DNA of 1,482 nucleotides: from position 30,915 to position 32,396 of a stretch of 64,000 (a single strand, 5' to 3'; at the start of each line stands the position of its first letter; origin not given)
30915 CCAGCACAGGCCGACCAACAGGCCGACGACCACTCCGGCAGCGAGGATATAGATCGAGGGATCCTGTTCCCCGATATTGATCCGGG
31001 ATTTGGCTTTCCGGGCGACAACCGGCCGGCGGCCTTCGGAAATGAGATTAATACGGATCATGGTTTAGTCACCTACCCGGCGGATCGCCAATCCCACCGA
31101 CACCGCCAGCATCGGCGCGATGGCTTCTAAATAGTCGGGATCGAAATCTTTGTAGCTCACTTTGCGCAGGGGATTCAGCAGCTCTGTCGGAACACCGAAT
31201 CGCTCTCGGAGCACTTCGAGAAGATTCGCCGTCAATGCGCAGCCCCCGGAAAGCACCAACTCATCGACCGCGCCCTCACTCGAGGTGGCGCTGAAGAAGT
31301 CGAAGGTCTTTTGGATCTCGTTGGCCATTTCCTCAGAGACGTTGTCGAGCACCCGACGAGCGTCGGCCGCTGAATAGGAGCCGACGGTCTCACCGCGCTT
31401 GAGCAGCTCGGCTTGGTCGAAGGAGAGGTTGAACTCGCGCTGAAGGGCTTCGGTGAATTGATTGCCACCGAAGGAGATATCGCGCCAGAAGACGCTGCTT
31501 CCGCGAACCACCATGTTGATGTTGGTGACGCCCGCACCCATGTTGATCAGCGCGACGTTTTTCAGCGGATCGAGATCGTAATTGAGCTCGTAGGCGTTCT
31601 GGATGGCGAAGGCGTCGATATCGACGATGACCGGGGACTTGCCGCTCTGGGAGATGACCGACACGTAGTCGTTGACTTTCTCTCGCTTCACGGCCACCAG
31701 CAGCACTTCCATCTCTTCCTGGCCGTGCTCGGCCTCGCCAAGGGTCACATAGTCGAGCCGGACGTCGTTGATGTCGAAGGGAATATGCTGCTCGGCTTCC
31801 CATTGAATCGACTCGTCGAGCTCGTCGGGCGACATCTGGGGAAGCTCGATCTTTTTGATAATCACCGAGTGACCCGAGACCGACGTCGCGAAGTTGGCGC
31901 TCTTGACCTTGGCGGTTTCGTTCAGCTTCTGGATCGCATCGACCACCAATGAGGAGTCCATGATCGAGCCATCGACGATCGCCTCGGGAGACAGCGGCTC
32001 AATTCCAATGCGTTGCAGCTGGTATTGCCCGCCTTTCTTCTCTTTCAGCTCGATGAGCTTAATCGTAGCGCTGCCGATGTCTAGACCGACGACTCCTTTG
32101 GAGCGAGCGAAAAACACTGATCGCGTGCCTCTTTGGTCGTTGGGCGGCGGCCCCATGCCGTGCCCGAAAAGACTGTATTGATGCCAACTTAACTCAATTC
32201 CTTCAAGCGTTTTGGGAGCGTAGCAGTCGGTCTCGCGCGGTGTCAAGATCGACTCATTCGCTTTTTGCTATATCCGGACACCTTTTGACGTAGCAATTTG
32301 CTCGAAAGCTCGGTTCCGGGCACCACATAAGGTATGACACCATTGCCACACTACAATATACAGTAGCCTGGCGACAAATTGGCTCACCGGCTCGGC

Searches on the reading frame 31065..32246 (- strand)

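Call 42: search_protein_families(library=pfam, proteins=[window:31065-32246:-])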
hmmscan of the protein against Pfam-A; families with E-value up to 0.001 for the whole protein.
window:31065-32246:- (393 aa): 4 families
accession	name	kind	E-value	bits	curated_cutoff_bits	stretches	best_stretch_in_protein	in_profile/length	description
PF11104.14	PilM_2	-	1.2e-79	268.2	27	1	54-390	1-339/340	Type IV pilus assembly protein PilM;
PF14450.12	FtsA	-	2.7e-13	50.8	31.8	1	232-384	1-126/127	Cell division protein FtsA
PF05134.19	T2SSL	-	3.7e-06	26.9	25.5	1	116-215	46-138/231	Type II secretion system (T2SS), protein L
PF06723.19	MreB_Mbl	-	6.7e-05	22.3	27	0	233-269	149-185/327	MreB/Mbl protein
